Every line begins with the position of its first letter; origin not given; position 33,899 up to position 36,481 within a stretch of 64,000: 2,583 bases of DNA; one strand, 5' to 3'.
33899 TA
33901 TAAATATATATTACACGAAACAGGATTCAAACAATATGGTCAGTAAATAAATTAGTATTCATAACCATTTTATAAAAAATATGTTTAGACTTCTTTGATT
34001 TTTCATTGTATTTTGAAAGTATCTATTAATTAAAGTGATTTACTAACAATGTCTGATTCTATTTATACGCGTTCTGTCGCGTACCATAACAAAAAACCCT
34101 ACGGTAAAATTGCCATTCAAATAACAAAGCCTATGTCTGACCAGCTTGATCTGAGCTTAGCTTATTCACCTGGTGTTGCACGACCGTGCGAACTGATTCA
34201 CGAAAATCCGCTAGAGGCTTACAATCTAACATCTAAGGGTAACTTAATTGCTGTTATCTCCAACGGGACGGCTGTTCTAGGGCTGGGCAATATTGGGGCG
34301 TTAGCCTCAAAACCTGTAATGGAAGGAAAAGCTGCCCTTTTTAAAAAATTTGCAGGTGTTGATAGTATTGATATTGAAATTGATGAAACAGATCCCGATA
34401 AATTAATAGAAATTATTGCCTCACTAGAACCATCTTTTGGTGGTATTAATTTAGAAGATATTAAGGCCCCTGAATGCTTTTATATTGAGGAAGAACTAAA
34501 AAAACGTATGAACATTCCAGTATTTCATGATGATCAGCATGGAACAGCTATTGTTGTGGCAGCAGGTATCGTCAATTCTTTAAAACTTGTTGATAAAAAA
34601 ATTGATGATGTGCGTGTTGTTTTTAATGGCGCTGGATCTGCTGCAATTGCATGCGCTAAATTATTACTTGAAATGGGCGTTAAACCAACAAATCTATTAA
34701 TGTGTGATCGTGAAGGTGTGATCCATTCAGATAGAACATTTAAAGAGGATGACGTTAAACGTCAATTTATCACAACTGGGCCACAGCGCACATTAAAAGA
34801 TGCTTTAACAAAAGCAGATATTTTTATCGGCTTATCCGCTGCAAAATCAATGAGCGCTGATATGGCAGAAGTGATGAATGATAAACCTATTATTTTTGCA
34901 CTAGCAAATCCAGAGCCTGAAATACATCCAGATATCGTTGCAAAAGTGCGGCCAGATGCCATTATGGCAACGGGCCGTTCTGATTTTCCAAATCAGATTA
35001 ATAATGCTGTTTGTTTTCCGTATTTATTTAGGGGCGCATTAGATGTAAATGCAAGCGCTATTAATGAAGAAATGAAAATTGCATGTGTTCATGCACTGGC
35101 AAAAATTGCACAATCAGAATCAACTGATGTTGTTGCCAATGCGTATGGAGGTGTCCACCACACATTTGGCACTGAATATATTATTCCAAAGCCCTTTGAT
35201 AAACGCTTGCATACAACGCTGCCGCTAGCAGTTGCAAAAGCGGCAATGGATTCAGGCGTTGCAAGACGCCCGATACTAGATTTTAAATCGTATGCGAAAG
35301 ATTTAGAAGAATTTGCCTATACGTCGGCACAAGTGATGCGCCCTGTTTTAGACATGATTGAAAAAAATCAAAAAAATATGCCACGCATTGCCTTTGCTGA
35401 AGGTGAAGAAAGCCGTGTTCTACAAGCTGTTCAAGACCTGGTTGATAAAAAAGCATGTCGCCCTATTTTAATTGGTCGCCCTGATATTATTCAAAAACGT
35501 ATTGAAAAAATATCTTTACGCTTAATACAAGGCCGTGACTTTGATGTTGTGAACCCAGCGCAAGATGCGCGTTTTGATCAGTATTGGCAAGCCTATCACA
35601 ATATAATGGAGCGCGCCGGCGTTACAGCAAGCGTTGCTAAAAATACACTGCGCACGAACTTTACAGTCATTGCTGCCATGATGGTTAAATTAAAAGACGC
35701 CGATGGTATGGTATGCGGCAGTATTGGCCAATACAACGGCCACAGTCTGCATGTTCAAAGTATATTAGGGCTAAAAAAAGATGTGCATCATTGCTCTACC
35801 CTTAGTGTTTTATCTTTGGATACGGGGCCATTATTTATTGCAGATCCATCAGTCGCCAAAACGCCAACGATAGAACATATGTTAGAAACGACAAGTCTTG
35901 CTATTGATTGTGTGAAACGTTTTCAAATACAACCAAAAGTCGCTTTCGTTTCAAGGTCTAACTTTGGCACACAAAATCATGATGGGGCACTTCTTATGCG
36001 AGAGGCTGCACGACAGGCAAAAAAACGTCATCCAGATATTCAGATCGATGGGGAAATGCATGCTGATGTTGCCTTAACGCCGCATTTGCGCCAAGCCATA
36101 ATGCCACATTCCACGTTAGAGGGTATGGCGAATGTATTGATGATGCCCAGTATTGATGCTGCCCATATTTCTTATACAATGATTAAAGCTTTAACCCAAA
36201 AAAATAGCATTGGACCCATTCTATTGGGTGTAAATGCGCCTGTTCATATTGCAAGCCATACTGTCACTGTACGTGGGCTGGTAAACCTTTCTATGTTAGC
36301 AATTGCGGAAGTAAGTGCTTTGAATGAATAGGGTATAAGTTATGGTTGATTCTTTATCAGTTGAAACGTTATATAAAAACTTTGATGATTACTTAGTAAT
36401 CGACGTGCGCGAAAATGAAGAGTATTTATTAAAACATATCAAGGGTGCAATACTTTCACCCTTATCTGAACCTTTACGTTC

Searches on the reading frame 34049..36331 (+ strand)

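Call 62: search_protein_families(library=pfam, proteins=[window:34049-36331:+], max_evalue=1e-8)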
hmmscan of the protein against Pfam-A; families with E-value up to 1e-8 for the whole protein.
window:34049-36331:+ (760 aa): 3 families
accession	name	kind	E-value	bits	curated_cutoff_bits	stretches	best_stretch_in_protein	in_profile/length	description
PF01515.24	PTA_PTB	-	8.1e-80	269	24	1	437-751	7-318/319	Phosphate acetyl/butaryl transferase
PF00390.24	malic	-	1.8e-28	100.1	23.1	1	19-151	2-182/182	Malic enzyme, N-terminal domain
PF03949.21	Malic_M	-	6.1e-20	72.1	23.5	1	165-359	3-230/258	Malic enzyme, NAD binding domain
